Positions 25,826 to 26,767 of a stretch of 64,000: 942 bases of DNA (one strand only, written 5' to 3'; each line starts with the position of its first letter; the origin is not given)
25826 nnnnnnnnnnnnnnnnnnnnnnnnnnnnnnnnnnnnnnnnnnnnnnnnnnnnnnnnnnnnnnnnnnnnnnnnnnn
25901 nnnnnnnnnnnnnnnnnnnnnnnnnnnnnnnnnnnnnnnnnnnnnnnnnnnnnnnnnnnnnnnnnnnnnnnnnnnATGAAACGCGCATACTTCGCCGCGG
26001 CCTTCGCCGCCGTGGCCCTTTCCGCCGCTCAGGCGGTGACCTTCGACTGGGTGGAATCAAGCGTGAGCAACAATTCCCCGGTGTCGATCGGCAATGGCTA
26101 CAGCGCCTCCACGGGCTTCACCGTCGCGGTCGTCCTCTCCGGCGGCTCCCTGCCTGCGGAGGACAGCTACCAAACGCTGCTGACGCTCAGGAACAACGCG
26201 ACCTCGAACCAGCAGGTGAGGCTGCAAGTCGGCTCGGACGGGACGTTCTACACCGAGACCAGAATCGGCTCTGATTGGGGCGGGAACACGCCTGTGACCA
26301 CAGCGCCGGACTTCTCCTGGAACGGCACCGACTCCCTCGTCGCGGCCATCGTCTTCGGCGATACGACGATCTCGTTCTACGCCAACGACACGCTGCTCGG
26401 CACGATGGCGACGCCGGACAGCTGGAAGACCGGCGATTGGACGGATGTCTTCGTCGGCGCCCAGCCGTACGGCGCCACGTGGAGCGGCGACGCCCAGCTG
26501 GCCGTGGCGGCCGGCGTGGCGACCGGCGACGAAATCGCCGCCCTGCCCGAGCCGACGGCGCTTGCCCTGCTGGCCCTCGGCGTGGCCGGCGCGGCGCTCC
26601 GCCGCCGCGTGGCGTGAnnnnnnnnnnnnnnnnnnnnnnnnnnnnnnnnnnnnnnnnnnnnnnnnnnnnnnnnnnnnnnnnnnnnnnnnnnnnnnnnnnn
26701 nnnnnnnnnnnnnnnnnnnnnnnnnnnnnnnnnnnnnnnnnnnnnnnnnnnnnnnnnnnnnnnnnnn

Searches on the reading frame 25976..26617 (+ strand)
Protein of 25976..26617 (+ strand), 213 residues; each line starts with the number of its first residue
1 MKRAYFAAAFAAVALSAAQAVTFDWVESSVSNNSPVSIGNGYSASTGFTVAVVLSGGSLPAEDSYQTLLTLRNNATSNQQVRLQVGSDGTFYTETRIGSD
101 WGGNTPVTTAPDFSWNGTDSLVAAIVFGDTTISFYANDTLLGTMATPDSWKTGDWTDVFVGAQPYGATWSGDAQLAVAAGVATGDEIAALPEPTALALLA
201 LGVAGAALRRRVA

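Call 9: search_protein_families(library=ncbifam, proteins=[window:25976-26617:+], max_evalue=10)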
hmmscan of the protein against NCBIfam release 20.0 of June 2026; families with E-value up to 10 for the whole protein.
window:25976-26617:+ (213 aa): 10 families
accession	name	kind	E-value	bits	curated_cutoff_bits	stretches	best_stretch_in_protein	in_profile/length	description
NF033554.9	floc_PepA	equivalog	7e-05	22.7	80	1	102-211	157-258/261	flocculation-associated PEP-CTERM protein PepA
TIGR02595.1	PEP_CTERM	domain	0.00034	21.3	16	1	191-211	2-22/24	PEP-CTERM sorting domain-containing protein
NF038120.1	PEP_CTERM_QFxxD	subfamily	0.00096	19.1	80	1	186-211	187-214/215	NF038120 family PEP-CTERM protein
NF038125.1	PEP_CTERM_THxN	subfamily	0.0038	16.8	85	1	182-211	218-244/246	THxN family PEP-CTERM protein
NF038129.1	PEP_NF038129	equivalog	0.0068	16.3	65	1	173-211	157-192/194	NF038129 family PEP-CTERM protein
NF038118.1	PEP_CTERM_CCXG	equivalog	0.027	14.1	90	1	187-211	173-197/199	CCXG family PEP-CTERM protein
NF041927.1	Xrt_dep_XDP1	equivalog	0.062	13.3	125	1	188-211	217-240/242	exosortase-dependent surface protein XDP1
NF035944.1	PEPxxWA-CTERM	domain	0.078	12.9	35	1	191-211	2-24/24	PEPxxWA-CTERM sorting domain-containing protein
NF038126.1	PEP_CTERM_FxDxF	subfamily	0.096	12.9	50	1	131-211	81-165/165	FxDxF family PEP-CTERM protein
NF033947.0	PEP-cistern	hypoth_equivalog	0.11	12.2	60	1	178-211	159-194/195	cistern family PEP-CTERM protein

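Call 10: search_protein_families(library=pfam, proteins=[window:25976-26617:+], max_evalue=10)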
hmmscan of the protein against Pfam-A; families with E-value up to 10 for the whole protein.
window:25976-26617:+ (213 aa): 3 families
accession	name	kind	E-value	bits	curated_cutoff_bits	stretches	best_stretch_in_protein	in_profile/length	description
PF07589.16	PEP-CTERM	-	7.1e-05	23.2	20.7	1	191-211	3-24/24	PEP-CTERM motif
PF13385.13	Laminin_G_3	-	0.13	12.9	27.6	1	32-172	3-134/151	Concanavalin A-like lectin/glucanases superfamily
PF22073.2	Cep192_D4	-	0.21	12.2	35.5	1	57-100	14-51/112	Cep192 domain 4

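Call 43: find_encoding_contigs(protein=window:25976-26617:+, flank=10000, max_places=1)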
Protein window:25976-26617:+ (213 aa): 6 contigs read that carry it; 1 place shown.
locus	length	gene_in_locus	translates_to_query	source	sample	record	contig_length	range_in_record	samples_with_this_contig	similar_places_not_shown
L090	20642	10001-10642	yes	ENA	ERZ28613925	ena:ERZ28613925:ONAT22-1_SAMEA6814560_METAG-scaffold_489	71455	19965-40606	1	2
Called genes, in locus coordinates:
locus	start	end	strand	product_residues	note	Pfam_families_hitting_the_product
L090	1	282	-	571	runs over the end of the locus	PF22680:Glyco_hydro_123_N_2 (faint), PF13320:GH123_cat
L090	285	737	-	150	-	PF00293:NUDIX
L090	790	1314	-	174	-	PF02810:SEC-C (weak), PF17775:YchJ_M-like, PF02810:SEC-C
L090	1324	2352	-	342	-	PF01118:Semialdhyde_dh, PF02774:Semialdhyde_dhC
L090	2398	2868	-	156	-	-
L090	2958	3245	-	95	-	PF02583:Trns_repr_metal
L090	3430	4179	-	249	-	PF07963:N_methyl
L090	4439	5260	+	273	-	PF01258:zf-dskA_traR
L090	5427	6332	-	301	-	-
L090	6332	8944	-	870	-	PF24996:NANM, PF00474:SSF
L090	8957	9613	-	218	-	PF00106:adh_short, PF01370:Epimerase, PF13460:NAD_binding_10 (weak), PF13561:adh_short_C2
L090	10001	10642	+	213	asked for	-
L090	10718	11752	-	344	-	PF01368:DHH, PF02272:DHHA1 (faint)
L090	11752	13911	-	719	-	PF27167:HTH_GRAD, PF03449:GreA_GreB_N, PF01272:GreA_GreB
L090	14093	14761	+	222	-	PF02254:TrkA_N, PF03721:UDPG_MGDP_dh_N (faint), PF03807:F420_oxidored (weak), PF22660:RS_preATP-grasp-like (faint), PF02080:TrkA_C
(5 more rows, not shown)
